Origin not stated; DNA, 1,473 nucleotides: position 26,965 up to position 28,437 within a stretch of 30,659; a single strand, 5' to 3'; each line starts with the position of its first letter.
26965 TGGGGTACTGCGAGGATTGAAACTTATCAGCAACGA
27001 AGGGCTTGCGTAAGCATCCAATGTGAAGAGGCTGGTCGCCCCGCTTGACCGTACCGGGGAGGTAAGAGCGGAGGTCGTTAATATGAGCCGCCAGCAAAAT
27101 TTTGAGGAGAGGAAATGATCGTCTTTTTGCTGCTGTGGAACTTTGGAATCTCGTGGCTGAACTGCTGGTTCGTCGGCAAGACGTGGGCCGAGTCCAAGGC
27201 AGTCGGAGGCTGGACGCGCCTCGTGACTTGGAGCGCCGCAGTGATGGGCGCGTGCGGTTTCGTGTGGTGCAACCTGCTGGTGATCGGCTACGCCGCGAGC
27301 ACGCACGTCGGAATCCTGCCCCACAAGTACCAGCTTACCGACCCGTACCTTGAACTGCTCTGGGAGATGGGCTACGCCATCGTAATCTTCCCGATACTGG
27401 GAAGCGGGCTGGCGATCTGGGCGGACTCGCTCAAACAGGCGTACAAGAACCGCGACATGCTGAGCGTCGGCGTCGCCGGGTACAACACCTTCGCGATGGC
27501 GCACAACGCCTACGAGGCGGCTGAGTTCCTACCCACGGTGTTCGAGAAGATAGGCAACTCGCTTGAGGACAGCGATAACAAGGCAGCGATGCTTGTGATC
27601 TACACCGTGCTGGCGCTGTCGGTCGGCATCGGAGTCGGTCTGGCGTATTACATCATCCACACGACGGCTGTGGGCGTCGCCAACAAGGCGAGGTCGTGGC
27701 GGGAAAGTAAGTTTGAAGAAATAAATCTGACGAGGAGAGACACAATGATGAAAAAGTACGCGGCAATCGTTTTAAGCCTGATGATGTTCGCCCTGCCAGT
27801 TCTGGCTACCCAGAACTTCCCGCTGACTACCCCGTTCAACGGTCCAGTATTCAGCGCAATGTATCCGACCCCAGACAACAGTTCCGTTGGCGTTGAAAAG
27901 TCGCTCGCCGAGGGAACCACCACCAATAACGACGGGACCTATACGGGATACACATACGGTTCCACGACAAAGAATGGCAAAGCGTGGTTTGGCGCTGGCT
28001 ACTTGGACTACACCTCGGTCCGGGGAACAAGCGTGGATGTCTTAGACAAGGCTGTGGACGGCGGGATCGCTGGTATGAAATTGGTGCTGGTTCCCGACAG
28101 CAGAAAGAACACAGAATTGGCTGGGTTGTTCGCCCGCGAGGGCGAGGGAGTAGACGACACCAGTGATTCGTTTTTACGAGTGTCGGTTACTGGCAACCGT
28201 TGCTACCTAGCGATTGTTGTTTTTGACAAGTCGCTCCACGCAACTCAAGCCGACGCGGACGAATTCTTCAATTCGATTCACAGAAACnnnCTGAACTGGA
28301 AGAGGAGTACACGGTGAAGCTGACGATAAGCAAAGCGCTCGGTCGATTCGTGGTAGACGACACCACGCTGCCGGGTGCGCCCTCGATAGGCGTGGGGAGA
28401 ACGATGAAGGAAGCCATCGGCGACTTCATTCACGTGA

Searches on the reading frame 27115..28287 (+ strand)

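Call 9: search_protein_families(library=phrogs, proteins=[window:27115-28287:+], max_evalue=0.001)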
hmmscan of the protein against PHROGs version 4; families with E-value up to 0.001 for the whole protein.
window:27115-28287:+ (391 aa): 1 family
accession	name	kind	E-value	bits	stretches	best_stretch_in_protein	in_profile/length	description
phrog_37671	-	unknown function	3.5e-34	119.3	1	1-185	3-184/196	-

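Call 10: search_protein_families(library=pfam, proteins=[window:27115-28287:+], max_evalue=0.001)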
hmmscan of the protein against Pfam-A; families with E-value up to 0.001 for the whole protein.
window:27115-28287:+ (391 aa): 0 families

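Call 70: search_protein_families(library=padloc, proteins=[window:27115-28287:+], max_evalue=0.001)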
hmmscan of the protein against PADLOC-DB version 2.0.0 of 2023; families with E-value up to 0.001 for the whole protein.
window:27115-28287:+ (391 aa): 0 families
